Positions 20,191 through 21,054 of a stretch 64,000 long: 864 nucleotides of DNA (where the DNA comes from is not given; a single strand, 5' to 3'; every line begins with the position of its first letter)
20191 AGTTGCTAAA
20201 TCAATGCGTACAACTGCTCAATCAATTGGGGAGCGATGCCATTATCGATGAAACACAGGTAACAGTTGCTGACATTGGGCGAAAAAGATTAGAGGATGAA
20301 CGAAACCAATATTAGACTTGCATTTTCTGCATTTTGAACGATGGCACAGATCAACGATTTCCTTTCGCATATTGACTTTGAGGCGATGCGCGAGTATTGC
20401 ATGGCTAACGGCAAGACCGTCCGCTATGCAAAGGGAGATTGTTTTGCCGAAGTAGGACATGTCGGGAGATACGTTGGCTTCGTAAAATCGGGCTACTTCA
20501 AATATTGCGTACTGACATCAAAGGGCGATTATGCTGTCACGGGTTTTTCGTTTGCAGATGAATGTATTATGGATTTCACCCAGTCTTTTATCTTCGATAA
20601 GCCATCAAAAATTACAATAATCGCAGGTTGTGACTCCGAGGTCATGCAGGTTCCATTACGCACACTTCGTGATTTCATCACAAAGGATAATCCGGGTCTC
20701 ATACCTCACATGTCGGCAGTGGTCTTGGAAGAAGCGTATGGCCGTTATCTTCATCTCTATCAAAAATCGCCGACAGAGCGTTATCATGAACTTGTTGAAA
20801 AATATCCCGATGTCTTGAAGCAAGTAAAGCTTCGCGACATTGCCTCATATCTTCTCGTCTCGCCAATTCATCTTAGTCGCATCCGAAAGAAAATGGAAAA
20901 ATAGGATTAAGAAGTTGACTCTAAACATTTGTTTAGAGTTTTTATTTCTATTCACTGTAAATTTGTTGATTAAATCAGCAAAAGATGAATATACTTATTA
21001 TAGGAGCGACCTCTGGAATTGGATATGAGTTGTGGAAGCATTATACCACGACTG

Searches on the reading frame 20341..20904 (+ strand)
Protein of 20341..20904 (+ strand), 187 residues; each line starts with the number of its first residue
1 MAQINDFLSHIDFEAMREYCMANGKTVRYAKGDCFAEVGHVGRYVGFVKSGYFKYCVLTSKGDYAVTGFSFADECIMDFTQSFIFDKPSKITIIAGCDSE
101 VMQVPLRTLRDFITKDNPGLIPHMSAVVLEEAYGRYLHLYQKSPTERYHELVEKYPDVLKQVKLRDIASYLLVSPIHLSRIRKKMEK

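Call 3: search_protein_families(library=ncbifam, proteins=[window:20341-20904:+], max_evalue=0.01)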
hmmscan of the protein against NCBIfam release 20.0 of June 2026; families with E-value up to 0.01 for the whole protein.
window:20341-20904:+ (187 aa): 0 families

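Call 4: search_protein_families(library=pfam, proteins=[window:20341-20904:+], max_evalue=0.01)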
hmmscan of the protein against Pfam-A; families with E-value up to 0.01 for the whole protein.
window:20341-20904:+ (187 aa): 1 family
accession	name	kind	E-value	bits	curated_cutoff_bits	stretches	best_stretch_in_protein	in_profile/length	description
PF00027.35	cNMP_binding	-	5.9e-06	26.6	27.5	1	27-115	2-88/89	Cyclic nucleotide-binding domain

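Call 84: search_protein_families(library=padloc, proteins=[window:20341-20904:+], max_evalue=0.001)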
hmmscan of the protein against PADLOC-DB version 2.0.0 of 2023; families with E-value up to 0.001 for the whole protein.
window:20341-20904:+ (187 aa): 0 families
